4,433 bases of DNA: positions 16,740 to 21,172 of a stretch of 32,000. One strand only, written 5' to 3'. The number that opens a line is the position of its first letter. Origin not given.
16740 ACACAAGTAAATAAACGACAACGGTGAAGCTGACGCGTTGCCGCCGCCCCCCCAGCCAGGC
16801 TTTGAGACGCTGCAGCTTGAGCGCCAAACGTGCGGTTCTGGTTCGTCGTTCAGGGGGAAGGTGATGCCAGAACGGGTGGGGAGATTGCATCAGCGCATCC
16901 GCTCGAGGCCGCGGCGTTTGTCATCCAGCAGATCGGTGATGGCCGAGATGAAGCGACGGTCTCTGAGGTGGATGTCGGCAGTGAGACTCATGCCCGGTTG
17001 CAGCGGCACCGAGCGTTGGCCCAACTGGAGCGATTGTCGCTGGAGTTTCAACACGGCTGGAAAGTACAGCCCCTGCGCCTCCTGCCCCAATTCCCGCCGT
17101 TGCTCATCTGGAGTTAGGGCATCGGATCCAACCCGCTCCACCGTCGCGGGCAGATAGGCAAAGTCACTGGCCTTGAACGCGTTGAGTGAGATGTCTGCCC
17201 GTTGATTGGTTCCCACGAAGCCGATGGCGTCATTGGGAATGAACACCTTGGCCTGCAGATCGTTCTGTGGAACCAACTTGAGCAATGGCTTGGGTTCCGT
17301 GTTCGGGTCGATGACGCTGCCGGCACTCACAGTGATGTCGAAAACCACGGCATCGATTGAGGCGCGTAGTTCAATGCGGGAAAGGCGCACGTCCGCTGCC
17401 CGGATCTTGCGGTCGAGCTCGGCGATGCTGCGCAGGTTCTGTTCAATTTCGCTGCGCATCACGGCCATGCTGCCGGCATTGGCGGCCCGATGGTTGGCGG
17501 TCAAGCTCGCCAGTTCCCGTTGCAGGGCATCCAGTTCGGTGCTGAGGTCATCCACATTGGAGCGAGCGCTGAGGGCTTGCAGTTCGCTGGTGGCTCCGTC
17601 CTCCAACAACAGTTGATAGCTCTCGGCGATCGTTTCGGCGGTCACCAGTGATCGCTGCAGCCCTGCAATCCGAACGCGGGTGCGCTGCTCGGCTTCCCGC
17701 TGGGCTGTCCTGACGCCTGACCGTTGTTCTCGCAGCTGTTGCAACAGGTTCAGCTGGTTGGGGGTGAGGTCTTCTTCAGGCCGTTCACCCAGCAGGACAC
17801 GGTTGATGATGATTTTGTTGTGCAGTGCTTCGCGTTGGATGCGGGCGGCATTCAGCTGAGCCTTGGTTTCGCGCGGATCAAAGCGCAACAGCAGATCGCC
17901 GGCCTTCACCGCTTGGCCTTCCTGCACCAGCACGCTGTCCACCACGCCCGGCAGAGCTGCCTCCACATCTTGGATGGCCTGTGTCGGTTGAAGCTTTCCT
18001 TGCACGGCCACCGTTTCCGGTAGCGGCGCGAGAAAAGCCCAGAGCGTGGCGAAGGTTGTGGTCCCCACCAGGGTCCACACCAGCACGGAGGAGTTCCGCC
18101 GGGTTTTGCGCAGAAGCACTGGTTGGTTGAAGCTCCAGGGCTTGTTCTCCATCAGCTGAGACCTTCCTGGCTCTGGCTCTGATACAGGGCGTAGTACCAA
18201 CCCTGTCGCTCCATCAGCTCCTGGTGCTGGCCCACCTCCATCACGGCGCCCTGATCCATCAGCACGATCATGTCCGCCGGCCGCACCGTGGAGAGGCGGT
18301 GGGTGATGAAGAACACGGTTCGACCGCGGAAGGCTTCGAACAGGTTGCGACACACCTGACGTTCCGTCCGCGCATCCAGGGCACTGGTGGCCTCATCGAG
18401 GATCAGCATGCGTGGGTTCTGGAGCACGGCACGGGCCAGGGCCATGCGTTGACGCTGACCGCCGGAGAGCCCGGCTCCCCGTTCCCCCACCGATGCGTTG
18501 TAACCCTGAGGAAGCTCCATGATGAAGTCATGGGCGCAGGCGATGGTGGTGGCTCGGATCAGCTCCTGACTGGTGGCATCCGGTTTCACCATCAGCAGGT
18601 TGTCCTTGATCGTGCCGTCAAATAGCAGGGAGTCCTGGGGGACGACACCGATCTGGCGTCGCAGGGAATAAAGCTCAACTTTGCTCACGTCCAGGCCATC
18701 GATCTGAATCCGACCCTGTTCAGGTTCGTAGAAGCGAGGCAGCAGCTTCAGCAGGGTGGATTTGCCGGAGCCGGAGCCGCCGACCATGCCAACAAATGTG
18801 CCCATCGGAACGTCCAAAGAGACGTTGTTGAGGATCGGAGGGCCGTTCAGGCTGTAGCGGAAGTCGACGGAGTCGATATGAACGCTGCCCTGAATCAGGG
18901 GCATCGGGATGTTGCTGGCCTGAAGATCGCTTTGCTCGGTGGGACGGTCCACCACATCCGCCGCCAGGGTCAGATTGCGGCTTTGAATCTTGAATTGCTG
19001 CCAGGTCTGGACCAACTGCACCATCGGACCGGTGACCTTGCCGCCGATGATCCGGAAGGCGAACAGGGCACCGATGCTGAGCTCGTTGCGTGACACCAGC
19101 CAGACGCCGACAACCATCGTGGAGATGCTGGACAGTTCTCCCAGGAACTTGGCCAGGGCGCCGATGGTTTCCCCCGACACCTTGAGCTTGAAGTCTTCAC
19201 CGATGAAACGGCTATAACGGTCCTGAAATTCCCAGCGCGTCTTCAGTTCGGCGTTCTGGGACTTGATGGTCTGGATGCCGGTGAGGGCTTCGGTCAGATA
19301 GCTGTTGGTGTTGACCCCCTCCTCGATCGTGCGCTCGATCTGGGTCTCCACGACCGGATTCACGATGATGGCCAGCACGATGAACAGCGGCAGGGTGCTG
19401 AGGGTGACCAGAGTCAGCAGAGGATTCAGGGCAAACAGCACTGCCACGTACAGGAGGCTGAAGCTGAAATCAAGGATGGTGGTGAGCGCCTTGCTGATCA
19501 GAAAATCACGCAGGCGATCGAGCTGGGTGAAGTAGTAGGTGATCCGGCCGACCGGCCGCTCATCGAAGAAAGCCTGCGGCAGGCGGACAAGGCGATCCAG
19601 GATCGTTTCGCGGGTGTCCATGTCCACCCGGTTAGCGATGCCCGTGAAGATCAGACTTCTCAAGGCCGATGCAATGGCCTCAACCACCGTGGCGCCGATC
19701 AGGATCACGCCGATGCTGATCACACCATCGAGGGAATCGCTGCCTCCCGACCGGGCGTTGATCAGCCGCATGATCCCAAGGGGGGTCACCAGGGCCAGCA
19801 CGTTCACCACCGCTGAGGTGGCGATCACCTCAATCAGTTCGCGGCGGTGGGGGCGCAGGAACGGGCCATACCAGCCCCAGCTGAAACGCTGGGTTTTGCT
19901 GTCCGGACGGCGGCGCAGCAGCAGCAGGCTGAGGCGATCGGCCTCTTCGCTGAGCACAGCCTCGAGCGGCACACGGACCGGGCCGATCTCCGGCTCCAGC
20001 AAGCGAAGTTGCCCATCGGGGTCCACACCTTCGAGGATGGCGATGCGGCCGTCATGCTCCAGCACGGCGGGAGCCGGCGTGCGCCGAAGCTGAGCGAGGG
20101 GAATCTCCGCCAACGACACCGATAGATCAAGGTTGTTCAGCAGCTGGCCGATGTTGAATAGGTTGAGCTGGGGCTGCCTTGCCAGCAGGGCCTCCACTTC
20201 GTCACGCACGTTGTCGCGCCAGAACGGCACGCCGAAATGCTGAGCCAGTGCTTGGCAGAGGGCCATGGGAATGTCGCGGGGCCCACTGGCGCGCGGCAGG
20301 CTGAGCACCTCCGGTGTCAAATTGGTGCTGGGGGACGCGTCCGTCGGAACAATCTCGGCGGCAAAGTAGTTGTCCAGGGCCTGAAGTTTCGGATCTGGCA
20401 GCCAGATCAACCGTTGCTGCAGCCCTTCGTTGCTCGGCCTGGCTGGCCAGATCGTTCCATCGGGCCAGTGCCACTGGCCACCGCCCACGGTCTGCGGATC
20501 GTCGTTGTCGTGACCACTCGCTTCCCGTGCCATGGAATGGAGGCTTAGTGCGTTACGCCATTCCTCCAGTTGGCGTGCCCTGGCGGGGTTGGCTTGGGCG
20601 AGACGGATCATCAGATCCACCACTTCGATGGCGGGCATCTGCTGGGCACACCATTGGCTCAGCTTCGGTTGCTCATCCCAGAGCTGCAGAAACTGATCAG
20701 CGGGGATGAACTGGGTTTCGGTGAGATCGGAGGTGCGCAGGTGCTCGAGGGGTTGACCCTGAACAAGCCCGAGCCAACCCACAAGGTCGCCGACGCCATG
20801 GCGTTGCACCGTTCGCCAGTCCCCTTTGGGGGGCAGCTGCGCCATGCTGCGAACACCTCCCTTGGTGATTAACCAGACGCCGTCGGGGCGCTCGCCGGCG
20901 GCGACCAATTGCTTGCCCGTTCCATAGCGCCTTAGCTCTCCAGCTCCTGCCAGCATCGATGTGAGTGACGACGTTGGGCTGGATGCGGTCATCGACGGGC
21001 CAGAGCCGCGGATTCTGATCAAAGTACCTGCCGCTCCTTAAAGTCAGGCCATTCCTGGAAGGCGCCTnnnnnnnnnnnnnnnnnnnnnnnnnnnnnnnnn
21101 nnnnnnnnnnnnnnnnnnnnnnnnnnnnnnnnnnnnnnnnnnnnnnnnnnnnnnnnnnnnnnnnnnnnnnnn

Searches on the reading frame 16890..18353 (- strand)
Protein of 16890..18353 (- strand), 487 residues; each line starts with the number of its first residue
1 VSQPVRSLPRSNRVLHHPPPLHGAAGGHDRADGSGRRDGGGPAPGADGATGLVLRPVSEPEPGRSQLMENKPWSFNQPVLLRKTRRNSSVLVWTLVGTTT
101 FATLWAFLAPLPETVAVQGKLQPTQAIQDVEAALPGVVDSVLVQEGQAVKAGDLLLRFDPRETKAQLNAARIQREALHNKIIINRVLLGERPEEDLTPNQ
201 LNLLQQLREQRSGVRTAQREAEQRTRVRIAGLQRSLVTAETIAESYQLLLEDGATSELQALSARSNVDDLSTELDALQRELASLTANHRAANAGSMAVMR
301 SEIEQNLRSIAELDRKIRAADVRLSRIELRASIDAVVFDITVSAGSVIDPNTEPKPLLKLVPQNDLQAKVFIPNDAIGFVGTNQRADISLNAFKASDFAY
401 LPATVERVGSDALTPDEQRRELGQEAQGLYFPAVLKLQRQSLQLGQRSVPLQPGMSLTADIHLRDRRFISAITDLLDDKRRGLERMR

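Call 8: search_protein_families(library=pfam, proteins=[window:16890-18353:-], max_evalue=0.001)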
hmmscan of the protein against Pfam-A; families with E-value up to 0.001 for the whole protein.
window:16890-18353:- (487 aa): 3 families
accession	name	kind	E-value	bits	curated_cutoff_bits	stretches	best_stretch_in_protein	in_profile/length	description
PF13437.12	HlyD_3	-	1.8e-17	64.4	22.2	1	329-454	2-106/106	HlyD family secretion protein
PF16576.10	HlyD_D23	-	7e-07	29.2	30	0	271-398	53-177/214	Barrel-sandwich domain of CusB or HlyD membrane-fusion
PF13533.13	Biotin_lipoyl_2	-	8e-07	29.2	29.8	1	130-159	3-32/32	Biotin-lipoyl like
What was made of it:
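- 16890..18152 (-): HlyD-family membrane fusion protein. Pfam HlyD_3 (call 8).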

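Call 48: search_protein_families(library=ncbifam, proteins=[window:16890-18353:-], max_evalue=0.001)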
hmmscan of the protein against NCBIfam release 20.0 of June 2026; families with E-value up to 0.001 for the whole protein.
window:16890-18353:- (487 aa): 13 families
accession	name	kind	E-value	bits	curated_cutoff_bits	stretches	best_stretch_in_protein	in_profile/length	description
TIGR01843.1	type_I_hlyD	subfamily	2.4e-48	165.1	208.65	1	88-475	4-410/422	HlyD family type I secretion periplasmic adaptor subunit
TIGR01730.1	RND_mfp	subfamily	9.9e-17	60.9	94.9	2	111-177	11-76/322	efflux RND transporter periplasmic adaptor subunit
TIGR00998.1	8a0101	subfamily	4.1e-13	49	390.8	1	129-391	44-266/334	EmrA/EmrK family multidrug efflux transporter periplasmic adaptor subunit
TIGR03794.1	NHLM_micro_HlyD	equivalog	7.2e-13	48.2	156.2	1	94-353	25-280/421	NHLP bacteriocin system secretion protein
TIGR02971.1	heterocyst_DevB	subfamily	2.8e-08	33.5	129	1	116-394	2-268/327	ABC exporter membrane fusion protein, DevB family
NF007785.0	PRK10476.1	equivalog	5.3e-07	28.8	376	1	129-202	50-124/347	multidrug transporter subunit MdtN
TIGR01000.1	bacteriocin_acc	subfamily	8.1e-07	28.3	258.85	1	101-181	34-114/457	bacteriocin secretion accessory protein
NF011715.0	PRK15136.1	equivalog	8.2e-06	24.7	563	0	268-367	158-253/390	multidrug efflux MFS transporter periplasmic adaptor subunit EmrA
NF008589.1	PRK11556.1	equivalog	8.1e-05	21.7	391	1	131-218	88-173/392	MdtA/MuxA family multidrug efflux RND transporter periplasmic adaptor subunit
NF033138.2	RND-peri-MexC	equivalog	0.00011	21.5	625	1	114-170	51-106/375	MexC family multidrug efflux RND transporter periplasmic adaptor subunit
NF045904.1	RND-peri-MexE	equivalog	0.00014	20.9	714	1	114-170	51-106/390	multidrug efflux RND transporter periplasmic adaptor subunit MexE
TIGR00999.1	8a0102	subfamily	0.00034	19.8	319.3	0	303-409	77-168/271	CzcB/NccB family metal efflux transporter periplasmic adaptor subunit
NF007132.1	PRK09578.1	equivalog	0.00055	18.8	512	1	109-171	48-109/396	MexX/AxyX family multidrug efflux RND transporter periplasmic adaptor subunit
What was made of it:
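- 16890..18152 (-): TIGR01843 type_I_hlyD scores 165 bits, below the cut-off of 209 (call 48).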

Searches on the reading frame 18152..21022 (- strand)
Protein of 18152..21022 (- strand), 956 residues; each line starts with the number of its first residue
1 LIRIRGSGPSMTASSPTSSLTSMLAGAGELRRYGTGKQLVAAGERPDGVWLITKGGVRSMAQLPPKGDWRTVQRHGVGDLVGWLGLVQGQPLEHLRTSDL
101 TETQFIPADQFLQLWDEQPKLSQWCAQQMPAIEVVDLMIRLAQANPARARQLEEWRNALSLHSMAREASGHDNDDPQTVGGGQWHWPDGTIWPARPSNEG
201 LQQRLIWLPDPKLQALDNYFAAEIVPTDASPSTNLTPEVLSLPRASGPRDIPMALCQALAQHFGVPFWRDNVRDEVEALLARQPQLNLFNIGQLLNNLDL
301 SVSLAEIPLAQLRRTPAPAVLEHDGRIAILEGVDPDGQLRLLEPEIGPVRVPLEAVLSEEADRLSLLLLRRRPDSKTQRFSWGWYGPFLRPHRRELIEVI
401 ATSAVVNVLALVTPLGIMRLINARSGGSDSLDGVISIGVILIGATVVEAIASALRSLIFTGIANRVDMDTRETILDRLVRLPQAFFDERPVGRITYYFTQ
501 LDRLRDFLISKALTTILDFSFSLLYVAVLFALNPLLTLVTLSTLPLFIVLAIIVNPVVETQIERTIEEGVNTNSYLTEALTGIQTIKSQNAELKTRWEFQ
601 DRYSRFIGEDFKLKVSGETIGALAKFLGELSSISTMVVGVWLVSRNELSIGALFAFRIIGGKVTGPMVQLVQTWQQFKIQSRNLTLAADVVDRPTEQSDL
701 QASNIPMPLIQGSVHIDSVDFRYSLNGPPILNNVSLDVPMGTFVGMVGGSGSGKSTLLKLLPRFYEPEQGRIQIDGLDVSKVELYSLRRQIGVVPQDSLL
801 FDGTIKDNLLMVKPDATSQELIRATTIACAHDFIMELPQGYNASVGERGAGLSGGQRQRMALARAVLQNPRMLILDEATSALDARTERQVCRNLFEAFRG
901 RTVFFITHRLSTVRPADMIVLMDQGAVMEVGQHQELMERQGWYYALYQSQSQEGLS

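Call 8: search_protein_families(library=pfam, proteins=[window:18152-21022:-], max_evalue=0.001)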
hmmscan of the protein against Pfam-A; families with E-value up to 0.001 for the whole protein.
window:18152-21022:- (956 aa): 4 families
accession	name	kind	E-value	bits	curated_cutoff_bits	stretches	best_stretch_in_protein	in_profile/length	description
PF00664.28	ABC_membrane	-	4e-37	128.8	28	1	397-657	2-264/274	ABC transporter transmembrane region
PF00005.33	ABC_tran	-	6.3e-34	118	25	1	731-880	1-137/137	ABC transporter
PF00027.35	cNMP_binding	-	7.8e-08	32.6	27.5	1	31-116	2-87/89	Cyclic nucleotide-binding domain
PF02463.25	SMC_N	-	8.3e-06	25.8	40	1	768-922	107-211/220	RecF/RecN/SMC N terminal domain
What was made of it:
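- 18152..20956 (-): ABC exporter made of a cNMP-binding domain, an HlyB-like N-terminal region, the transmembrane domain and the nucleotide-binding domain. Pfam hits in call 8.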

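Call 48: search_protein_families(library=ncbifam, proteins=[window:18152-21022:-], max_evalue=0.001)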
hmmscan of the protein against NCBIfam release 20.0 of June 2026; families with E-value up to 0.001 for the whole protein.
window:18152-21022:- (956 aa): 189 families (the best 25 are shown)
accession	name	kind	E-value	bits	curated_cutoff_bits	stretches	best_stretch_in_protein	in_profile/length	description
TIGR01846.1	type_I_sec_HlyB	subfamily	1.8e-171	571.9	725.55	1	257-951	6-693/694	type I secretion system permease/ATPase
TIGR03375.1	type_I_sec_LssB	subfamily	3.1e-137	458.7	693.1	1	258-939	9-691/696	type I secretion system permease/ATPase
NF052233.1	CphA_assoc_ABC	equivalog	2.7e-110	369.9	880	1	396-952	186-745/766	cyanophycin metabolism-associated ABC transporter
TIGR03796.1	NHLM_micro_ABC1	equivalog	8e-109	364.8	853.3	1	440-946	199-708/710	NHLP family bacteriocin export ABC transporter peptidase/permease/ATPase subunit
TIGR03797.1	NHLM_micro_ABC2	equivalog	5.8e-108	362.2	709.4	1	389-950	131-685/686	NHLP bacteriocin export ABC transporter permease/ATPase subunit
TIGR02203.1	MsbA_lipidA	equivalog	5e-107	358.8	602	1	404-952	24-571/572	lipid A export permease/ATP-binding protein MsbA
TIGR02204.1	MsbA_rel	hypoth_equivalog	9.4e-104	348.1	780.4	1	386-948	10-573/576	ABC transporter, permease/ATP-binding protein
TIGR01842.1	type_I_sec_PrtD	subfamily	1.4e-101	340.8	510.15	1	390-938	2-542/544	type I secretion system permease/ATPase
TIGR01193.1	bacteriocin_ABC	subfamily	4e-97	326.4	523.85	1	385-948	147-707/708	peptide cleavage/export ABC transporter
TIGR00958.1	3a01208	subfamily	3.5e-96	323.1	874.6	1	441-946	207-710/711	antigen peptide transporter 2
NF045513.1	HepA_fam_ABC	equivalog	5.3e-96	322.4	725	1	434-950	94-609/610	heterocyst formation ABC transporter subunit HepA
NF010178.0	PRK13657.1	equivalog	1.6e-95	320.8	733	1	388-950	13-570/588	glucan ABC transporter ATP-binding protein/ permease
NF008381.0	PRK11176.1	equivalog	6.3e-79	265.9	867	1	387-950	18-579/582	lipid A ABC transporter ATP-binding protein/permease MsbA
TIGR01192.1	chvA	subfamily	1.1e-78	265.3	585.4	1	389-949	14-569/585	glucan export ABC transporter ATP-binding protein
NF008055.0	PRK10789.1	equivalog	2.3e-78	264.1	845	1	383-953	8-574/590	SmdA family multidrug ABC transporter permease/ATP-binding protein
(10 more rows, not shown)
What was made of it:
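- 18152..20956 (-): The best NCBIfam match is TIGR01846 type_I_sec_HlyB (572 bits, cut-off 725), aligned over model positions 6-693 (call 48).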

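Call 86: search_solved_structures(query=window:18155-21022:-, max_evalue=1e-20, show_alignments=0)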
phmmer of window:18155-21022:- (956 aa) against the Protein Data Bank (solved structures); distinct sequences matched with E-value up to 1e-20: 325 (the best 60 are shown).
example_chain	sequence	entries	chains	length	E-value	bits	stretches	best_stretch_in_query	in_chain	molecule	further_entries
8zpx_B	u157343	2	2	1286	1.1e-137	463.6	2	530-946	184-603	ABC transporter B family member 1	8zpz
9juj_A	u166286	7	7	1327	1.3e-137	463.4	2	530-946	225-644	ABC transporter B family member 1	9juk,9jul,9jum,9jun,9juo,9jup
8zq4_B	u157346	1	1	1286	7.7e-137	460.8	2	530-946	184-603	ABC transporter B family member 1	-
9ody_A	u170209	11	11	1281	9.4e-134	450.6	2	449-950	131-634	ATP-binding cassette, sub-family B (MDR/TAP), member 4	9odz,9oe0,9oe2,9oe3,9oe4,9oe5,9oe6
9oe1_A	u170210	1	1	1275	1.3e-133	450.1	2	449-950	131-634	ATP-binding cassette, sub-family B (MDR/TAP), member 4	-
9nfi_A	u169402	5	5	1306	1.6e-133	449.8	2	458-951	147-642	Permeability Glycoprotein (P-gp)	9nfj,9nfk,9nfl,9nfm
8woi_A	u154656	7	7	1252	6.9e-129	434.4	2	471-953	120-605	ABC transporter B family member 19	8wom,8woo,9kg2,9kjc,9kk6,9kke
8wp0_A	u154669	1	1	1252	5.2e-128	431.6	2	471-953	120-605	ABC transporter B family member 19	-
7sgr_J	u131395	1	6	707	6.9e-126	424.5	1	297-951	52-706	Alpha-hemolysin translocation ATP-binding protein HlyB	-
8dck_A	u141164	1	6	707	1.8e-125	423.1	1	297-951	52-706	Alpha-hemolysin translocation ATP-binding protein HlyB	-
7zk4_A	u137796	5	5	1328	4.8e-125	421.7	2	534-950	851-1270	ATP-dependent translocase ABCB1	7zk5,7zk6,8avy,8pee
6ujw_A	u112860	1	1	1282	4.9e-125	421.7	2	530-951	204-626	ATP-dependent translocase ABCB1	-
7zk8_A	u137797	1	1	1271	5.3e-125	421.6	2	530-951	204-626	ATP-dependent translocase ABCB1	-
6ujt_A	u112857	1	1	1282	6.4e-125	421.3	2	530-951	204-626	ATP-dependent translocase ABCB1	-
7zka_A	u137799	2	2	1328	6.6e-125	421.3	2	530-951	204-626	ATP-dependent translocase ABCB1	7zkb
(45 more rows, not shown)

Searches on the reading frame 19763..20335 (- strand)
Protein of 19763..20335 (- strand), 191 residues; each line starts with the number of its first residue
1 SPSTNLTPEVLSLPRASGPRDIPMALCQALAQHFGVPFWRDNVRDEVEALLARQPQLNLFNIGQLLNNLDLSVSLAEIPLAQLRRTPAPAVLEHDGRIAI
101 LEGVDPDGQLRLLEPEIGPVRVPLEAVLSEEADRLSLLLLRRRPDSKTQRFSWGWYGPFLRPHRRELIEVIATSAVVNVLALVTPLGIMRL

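Call 87: search_solved_structures(query=window:19763-20335:-, max_evalue=10, show_alignments=3)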
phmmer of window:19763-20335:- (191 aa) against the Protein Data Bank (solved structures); distinct sequences matched with E-value up to 10: 3.
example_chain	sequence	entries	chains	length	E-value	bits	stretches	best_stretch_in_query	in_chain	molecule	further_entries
8dck_A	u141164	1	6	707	0.013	18.5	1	68-187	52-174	Alpha-hemolysin translocation ATP-binding protein HlyB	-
7sgr_J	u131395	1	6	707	0.013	18.5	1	68-187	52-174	Alpha-hemolysin translocation ATP-binding protein HlyB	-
8e0o_A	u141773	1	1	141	0.55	13.3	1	66-145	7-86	hetBGL03-15-18a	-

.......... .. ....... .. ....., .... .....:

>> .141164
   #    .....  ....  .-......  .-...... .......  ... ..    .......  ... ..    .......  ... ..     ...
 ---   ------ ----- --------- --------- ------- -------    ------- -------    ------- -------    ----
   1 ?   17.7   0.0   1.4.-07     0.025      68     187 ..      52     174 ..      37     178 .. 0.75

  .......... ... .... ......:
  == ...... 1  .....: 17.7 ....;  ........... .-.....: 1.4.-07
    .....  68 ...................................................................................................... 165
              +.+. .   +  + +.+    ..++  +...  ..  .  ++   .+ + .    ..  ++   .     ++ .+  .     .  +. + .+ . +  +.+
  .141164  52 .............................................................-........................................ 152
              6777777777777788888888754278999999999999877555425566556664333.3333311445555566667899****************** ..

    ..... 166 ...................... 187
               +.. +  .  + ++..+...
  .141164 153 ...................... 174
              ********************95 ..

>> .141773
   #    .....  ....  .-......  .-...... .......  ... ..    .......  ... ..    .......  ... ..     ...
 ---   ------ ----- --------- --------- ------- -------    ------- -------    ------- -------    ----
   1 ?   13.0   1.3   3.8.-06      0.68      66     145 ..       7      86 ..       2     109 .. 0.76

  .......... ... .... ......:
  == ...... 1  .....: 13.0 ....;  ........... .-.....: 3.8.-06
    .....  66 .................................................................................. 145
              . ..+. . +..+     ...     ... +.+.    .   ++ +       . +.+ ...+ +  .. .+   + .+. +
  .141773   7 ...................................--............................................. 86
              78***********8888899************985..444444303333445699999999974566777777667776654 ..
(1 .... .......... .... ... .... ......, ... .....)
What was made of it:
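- On HlyB-type (C39-like-domain) type I secretion ABC transporters, for the neighbouring pump: The His of the HlyB 'GRHFIL' segment aligns to Ile (calls 86, 87).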

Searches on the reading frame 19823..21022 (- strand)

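Call 84: search_protein_families(library=pfam, proteins=[window:19823-21022:-], max_evalue=10)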
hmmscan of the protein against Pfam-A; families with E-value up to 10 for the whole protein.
window:19823-21022:- (400 aa): 1 family
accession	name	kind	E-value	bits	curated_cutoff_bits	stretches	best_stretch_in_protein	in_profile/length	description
PF00027.35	cNMP_binding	-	3.5e-08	33.8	27.5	1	31-116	2-87/89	Cyclic nucleotide-binding domain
